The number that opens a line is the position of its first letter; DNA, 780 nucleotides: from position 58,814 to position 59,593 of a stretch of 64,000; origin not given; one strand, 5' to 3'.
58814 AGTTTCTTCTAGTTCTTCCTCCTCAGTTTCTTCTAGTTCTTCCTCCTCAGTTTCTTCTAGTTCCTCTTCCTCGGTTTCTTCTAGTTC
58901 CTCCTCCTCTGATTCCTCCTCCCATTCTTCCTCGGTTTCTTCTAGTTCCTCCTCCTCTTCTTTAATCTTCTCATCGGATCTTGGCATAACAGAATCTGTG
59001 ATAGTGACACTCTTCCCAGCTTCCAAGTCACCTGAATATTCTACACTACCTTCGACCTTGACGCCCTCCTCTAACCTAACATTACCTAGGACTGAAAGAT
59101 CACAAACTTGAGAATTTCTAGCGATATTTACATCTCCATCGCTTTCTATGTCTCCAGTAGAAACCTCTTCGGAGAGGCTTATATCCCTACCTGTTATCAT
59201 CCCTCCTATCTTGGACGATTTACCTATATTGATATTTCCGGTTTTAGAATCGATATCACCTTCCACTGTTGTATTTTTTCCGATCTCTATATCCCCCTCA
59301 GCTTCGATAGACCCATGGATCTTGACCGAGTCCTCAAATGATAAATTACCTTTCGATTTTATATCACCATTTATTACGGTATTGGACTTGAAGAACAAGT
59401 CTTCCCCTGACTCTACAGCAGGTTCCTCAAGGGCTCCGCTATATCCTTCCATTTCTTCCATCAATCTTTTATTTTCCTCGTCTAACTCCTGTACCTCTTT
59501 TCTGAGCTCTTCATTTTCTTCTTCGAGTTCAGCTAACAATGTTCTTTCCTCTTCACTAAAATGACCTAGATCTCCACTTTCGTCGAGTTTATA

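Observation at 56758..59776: Orc1/Cdc6 embedded in a tight three-gene operon with a coiled-coil/bactofilin-like/zinc-ribbon protein and a membrane-anchored protein; no adjacent ORB-type origin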

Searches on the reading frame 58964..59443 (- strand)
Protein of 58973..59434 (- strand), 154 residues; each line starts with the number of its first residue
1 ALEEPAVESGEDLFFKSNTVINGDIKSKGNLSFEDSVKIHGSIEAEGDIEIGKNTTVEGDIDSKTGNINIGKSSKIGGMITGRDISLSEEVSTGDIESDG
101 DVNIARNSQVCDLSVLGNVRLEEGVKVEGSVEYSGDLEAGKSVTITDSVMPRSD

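Call 32: find_homologous_proteins(query=A2, max_evalue=0.001)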
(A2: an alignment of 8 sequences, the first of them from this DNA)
Query A2 (8 sequences) (160 aa, profile of the alignment): 6 proteins with E <= 0.001 among 2654 candidates.
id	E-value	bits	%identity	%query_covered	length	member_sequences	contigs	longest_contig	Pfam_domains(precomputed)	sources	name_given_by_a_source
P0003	8.2e-28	115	37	86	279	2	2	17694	PF04519.20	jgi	-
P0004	1.9e-12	65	34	46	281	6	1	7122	PF04519.20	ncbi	-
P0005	7.8e-12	63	26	61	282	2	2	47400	PF25087.2,PF25084.2,PF04519.20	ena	-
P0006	1.0e-5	43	25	72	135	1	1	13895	PF04519.20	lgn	-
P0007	3.9e-5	42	25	69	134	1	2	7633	PF04519.20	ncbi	-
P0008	5.3e-5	41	32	62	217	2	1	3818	-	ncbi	-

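Call 33: find_encoding_contigs(protein=P0003, flank=8000, max_places=3)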
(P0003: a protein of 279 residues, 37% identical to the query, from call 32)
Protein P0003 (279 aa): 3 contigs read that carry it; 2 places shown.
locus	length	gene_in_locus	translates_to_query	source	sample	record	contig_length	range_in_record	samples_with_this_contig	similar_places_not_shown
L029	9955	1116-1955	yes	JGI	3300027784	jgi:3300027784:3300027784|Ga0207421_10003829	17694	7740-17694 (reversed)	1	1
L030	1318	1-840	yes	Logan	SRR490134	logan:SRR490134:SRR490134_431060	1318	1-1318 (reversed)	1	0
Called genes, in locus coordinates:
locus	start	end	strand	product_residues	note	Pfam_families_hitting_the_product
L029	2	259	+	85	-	?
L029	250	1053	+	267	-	PF20903:SPL (weak), PF04055:Radical_SAM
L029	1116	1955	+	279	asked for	PF04519:Bactofilin (faint)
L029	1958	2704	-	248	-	PF00106:adh_short, PF02719:Polysacc_synt_2 (weak), PF08659:KR, PF13460:NAD_binding_10 (weak), PF13561:adh_short_C2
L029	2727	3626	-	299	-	PF00701:DHDPS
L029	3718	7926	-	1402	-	-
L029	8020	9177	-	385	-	PF06849:DUF1246, PF06973:DUF1297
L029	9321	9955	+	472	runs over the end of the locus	PF00224:PK, PF03328:HpcH_HpaI (weak), PF02887:PK_C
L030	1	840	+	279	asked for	PF04519:Bactofilin (faint)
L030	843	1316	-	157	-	?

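Call 34: find_encoding_contigs(protein=P0005, flank=6000, max_places=2)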
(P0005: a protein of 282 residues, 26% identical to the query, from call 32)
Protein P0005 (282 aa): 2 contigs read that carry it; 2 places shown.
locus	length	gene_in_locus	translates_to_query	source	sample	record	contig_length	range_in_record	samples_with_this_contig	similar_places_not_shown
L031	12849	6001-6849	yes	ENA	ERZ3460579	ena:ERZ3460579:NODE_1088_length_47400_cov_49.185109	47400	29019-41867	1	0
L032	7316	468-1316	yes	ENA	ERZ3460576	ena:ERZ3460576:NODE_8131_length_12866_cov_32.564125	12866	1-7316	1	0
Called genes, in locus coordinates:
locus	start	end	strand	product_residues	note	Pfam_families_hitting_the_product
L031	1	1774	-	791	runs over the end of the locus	PF13188:PAS_8 (weak), PF00989:PAS, PF08448:PAS_4, PF13188:PAS_8 (weak), PF13426:PAS_9, PF13185:GAF_2 (weak), PF13492:GAF_3 (weak), PF02518:HATPase_c, +2 more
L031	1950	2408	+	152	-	PF08069:Ribosomal_S13_N, PF00312:Ribosomal_S15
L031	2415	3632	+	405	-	PF01368:DHH (weak), PF02272:DHHA1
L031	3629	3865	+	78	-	-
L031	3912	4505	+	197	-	PF01015:Ribosomal_S3Ae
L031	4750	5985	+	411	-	PF01676:Metalloenzyme, PF10143:PhosphMutase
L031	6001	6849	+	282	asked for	PF25084:LbH_EIF2B (faint), PF25087:GMPPB_C (faint), PF04519:Bactofilin (weak)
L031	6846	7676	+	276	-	-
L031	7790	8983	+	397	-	PF00083:Sugar_tr (weak), PF07690:MFS_1, PF12832:MFS_1_like, PF06779:MFS_4 (weak), PF07690:MFS_1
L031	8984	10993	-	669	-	PF00270:DEAD, PF04851:ResIII (weak), PF00271:Helicase_C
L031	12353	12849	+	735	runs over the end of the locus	PF00708:Acylphosphatase, PF07503:zf-HYPF, PF01300:Sua5_yciO_yrdC, PF17788:HypF_C, PF22521:HypF_C_2, PF00814:TsaD (weak)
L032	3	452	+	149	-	?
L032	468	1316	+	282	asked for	PF25084:LbH_EIF2B (faint), PF25087:GMPPB_C (faint), PF04519:Bactofilin (weak)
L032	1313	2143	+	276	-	-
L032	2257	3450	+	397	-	PF00083:Sugar_tr (weak), PF07690:MFS_1, PF12832:MFS_1_like, PF06779:MFS_4 (weak), PF07690:MFS_1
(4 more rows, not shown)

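Call 64: search_protein_representatives(protein=window:58973-59434:-)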
Query: 154 residues. Proteins with E-value up to 0.001 (for the whole library): 368; up to 1e-10: 37; up to 1e-30: 1. The best 150 are listed.
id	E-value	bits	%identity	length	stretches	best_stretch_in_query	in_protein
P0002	9.2e-36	139.7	53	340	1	6-153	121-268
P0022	9.4e-24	100.8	40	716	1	15-153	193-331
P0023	1.7e-23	100.0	40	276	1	15-153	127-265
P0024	4.1e-23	98.7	43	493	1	16-153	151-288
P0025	4.5e-21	92.1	43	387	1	8-152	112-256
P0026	1.0e-20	90.9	38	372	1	9-153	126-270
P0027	3.4e-19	86.0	30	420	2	14-153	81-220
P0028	4.3e-19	85.7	39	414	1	17-153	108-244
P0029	6.5e-19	85.1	27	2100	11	11-141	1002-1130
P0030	3.2e-17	79.7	34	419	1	4-149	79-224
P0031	2.5e-16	76.8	33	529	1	9-153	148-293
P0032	6.5e-16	75.4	35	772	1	7-150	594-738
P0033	1.8e-15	73.9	36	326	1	7-152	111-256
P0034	6.2e-15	72.2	35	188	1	13-136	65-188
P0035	1.7e-14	70.8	41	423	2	5-153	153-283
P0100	9.3e-08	49.0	33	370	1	8-149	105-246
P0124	9.6e-07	45.7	26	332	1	9-149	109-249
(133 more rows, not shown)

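Call 66: find_encoding_contigs(protein=P0026, flank=6000, max_places=3)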
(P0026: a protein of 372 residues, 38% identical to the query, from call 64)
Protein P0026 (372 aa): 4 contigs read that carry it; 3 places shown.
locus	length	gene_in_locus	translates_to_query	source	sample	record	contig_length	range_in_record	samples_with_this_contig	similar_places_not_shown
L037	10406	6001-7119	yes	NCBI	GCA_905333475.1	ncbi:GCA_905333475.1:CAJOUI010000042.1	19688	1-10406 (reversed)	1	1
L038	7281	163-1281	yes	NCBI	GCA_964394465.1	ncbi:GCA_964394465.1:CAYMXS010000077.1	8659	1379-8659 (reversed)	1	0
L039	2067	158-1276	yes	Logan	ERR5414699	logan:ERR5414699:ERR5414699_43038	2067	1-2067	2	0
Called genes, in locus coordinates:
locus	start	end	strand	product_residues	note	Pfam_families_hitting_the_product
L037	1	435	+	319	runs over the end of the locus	-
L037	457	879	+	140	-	PF04892:VanZ-LLP1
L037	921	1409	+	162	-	PF04008:Adenosine_kin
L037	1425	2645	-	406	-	PF01676:Metalloenzyme, PF10143:PhosphMutase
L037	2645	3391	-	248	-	PF01940:DUF92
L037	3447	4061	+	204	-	PF01209:Ubie_methyltran, PF02353:CMAS (weak), PF03848:TehB (weak), PF13489:Methyltransf_23, PF13847:Methyltransf_31, PF08241:Methyltransf_11, PF08242:Methyltransf_12, PF13649:Methyltransf_25, +1 more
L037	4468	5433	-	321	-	PF00892:EamA, PF03151:TPT (faint), PF00892:EamA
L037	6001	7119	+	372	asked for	PF04519:Bactofilin (faint), PF11731:Cdd1 (weak), PF00633:HHH (faint), PF12826:HHH_2 (weak), PF14520:HHH_5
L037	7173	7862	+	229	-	PF25087:GMPPB_C (faint), PF00132:Hexapep (weak)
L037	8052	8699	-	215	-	PF06557:DUF1122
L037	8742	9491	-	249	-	PF13489:Methyltransf_23, PF01209:Ubie_methyltran, PF05175:MTS, PF13649:Methyltransf_25, PF13847:Methyltransf_31, PF08241:Methyltransf_11, PF08242:Methyltransf_12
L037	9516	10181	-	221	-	PF02353:CMAS (weak), PF06325:PrmA, PF13489:Methyltransf_23, PF01209:Ubie_methyltran, PF13847:Methyltransf_31, PF08241:Methyltransf_11, PF08242:Methyltransf_12, PF13649:Methyltransf_25, +1 more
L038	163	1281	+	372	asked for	PF04519:Bactofilin (faint), PF11731:Cdd1 (weak), PF00633:HHH (faint), PF12826:HHH_2 (weak), PF14520:HHH_5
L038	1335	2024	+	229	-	PF25087:GMPPB_C (faint), PF00132:Hexapep (weak)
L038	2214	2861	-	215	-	PF06557:DUF1122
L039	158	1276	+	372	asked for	PF04519:Bactofilin (faint), PF11731:Cdd1 (weak), PF00633:HHH (faint), PF12826:HHH_2 (weak), PF14520:HHH_5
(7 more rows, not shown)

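Call 70: find_encoding_contigs(protein=P0035, flank=5000, max_places=3)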
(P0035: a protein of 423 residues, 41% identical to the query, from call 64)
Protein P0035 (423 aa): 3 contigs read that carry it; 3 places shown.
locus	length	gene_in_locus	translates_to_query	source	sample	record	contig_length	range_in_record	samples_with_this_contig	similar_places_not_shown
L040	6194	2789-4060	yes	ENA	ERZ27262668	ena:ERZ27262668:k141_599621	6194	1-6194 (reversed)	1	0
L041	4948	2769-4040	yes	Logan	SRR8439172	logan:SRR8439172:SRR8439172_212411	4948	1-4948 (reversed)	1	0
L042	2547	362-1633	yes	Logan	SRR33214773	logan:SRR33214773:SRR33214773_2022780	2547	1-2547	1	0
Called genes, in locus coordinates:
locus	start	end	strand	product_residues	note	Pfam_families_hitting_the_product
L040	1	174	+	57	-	?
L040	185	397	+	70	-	PF01200:Ribosomal_S28e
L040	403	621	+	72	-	PF01246:Ribosomal_L24e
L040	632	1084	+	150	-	PF00334:NDK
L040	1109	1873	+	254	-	PF01416:PseudoU_synth_1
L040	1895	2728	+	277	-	PF04055:Radical_SAM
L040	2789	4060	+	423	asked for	PF04519:Bactofilin (faint), PF13240:Zn_Ribbon_1 (weak)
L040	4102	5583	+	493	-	PF21088:MS_channel_1st (weak), PF00924:MS_channel_2nd, PF21082:MS_channel_3rd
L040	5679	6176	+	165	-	PF16927:HisKA_7TM (weak)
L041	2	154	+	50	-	?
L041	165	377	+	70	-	PF01200:Ribosomal_S28e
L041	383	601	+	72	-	PF01246:Ribosomal_L24e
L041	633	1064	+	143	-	PF00334:NDK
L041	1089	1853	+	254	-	PF01416:PseudoU_synth_1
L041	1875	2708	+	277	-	PF04055:Radical_SAM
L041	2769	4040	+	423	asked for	PF04519:Bactofilin (faint), PF13240:Zn_Ribbon_1 (weak)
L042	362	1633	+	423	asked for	PF04519:Bactofilin (faint), PF13240:Zn_Ribbon_1 (weak)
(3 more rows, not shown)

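Call 71: find_encoding_contigs(protein=P0100, flank=5000, max_places=3)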
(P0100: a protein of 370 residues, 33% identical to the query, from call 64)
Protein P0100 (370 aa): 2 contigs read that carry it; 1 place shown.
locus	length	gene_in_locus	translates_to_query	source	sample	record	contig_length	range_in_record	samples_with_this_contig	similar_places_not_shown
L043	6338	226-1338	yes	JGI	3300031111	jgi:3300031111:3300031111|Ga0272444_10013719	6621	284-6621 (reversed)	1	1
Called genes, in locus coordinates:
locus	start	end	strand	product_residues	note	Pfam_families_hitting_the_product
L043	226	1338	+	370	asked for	-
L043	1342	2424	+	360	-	PF02778:tRNA_int_endo_N, PF01974:tRNA_int_endo, PF02778:tRNA_int_endo_N, PF01974:tRNA_int_endo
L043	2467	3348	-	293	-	PF02558:ApbA, PF08546:ApbA_C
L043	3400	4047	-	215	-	PF00406:ADK, PF13207:AAA_17, PF13238:AAA_18 (weak), PF17213:Hydin_ADK (faint), PF05191:ADK_lid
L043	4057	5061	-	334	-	PF26233:NicX, PF02073:Peptidase_M29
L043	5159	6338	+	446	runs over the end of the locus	PF02881:SRP54_N, PF00448:SRP54, PF13401:AAA_22 (weak), PF02978:SRP_SPB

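Call 72: find_encoding_contigs(protein=P0124, flank=5000, max_places=3)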
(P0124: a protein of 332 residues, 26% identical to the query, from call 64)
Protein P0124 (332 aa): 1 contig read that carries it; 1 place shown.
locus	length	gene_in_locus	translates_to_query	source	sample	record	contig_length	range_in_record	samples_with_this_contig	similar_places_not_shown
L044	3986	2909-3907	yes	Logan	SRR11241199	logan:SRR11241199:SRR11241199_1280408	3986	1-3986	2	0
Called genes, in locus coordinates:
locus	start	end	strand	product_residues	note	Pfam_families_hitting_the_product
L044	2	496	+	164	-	?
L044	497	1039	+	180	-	PF01583:APS_kinase, PF08433:KTI12 (weak), PF13671:AAA_33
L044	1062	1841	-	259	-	PF02511:Thy1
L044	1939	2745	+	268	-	-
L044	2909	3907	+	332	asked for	PF04519:Bactofilin (weak)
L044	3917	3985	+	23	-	?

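Call 73: search_solved_structures(query=A2, max_evalue=1, show_alignments=2)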
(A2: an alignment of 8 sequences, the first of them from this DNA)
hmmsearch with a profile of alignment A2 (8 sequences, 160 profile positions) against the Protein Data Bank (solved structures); distinct sequences matched with E-value up to 1: 31.
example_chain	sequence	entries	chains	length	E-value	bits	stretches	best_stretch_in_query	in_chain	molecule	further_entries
3twd_A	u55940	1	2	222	0.00037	23.7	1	41-150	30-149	Bifunctional protein glmU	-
4aa7_A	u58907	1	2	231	0.0004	23.6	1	41-150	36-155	BIFUNCTIONAL PROTEIN GLMU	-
1hv9_A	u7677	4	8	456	0.0015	21.7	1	41-150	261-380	UDP-N-ACETYLGLUCOSAMINE PYROPHOSPHORYLASE | Bifunctional protein glmU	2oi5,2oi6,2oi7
2ggo_A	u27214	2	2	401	0.0028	20.8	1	31-129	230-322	401aa long hypothetical glucose-1-phosphate thymidylyltransferase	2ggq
1fwy_A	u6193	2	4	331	0.005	20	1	41-98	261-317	UDP-N-ACETYLGLUCOSAMINE PYROPHOSPHORYLASE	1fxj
6ria_A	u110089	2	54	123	0.0074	19.5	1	18-63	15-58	bactofilin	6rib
5uyt_A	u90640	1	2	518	0.0083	19.3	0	47-84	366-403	Ice-binding protein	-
5z09_A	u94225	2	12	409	0.0086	19.2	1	31-129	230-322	Dual sugar-1-phosphate nucleotidylyltransferase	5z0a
3fs8_A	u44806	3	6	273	0.0092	19.2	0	73-121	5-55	QdtC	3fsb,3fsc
3fww_A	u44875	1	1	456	0.017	18.3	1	41-147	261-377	Bifunctional protein glmU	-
4fce_A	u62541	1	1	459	0.017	18.3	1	41-147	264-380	Bifunctional protein GlmU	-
8cu9_A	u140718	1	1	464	0.038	17.1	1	41-151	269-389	Bifunctional UDP-N-acetylglucosamine diphosphorylase/glucosamine-1-phosphate N-acetyltrans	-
2v0h_A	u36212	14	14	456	0.075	16.2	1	41-153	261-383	BIFUNCTIONAL PROTEIN GLMU | GLUCOSAMINE-1-PHOSPHATE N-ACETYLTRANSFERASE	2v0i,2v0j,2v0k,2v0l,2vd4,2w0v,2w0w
3jqy_B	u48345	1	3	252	0.11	15.6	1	32-134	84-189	Polysialic acid O-acetyltransferase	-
4e75_A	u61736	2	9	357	0.14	15.4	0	14-151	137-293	UDP-3-O-acylglucosamine N-acyltransferase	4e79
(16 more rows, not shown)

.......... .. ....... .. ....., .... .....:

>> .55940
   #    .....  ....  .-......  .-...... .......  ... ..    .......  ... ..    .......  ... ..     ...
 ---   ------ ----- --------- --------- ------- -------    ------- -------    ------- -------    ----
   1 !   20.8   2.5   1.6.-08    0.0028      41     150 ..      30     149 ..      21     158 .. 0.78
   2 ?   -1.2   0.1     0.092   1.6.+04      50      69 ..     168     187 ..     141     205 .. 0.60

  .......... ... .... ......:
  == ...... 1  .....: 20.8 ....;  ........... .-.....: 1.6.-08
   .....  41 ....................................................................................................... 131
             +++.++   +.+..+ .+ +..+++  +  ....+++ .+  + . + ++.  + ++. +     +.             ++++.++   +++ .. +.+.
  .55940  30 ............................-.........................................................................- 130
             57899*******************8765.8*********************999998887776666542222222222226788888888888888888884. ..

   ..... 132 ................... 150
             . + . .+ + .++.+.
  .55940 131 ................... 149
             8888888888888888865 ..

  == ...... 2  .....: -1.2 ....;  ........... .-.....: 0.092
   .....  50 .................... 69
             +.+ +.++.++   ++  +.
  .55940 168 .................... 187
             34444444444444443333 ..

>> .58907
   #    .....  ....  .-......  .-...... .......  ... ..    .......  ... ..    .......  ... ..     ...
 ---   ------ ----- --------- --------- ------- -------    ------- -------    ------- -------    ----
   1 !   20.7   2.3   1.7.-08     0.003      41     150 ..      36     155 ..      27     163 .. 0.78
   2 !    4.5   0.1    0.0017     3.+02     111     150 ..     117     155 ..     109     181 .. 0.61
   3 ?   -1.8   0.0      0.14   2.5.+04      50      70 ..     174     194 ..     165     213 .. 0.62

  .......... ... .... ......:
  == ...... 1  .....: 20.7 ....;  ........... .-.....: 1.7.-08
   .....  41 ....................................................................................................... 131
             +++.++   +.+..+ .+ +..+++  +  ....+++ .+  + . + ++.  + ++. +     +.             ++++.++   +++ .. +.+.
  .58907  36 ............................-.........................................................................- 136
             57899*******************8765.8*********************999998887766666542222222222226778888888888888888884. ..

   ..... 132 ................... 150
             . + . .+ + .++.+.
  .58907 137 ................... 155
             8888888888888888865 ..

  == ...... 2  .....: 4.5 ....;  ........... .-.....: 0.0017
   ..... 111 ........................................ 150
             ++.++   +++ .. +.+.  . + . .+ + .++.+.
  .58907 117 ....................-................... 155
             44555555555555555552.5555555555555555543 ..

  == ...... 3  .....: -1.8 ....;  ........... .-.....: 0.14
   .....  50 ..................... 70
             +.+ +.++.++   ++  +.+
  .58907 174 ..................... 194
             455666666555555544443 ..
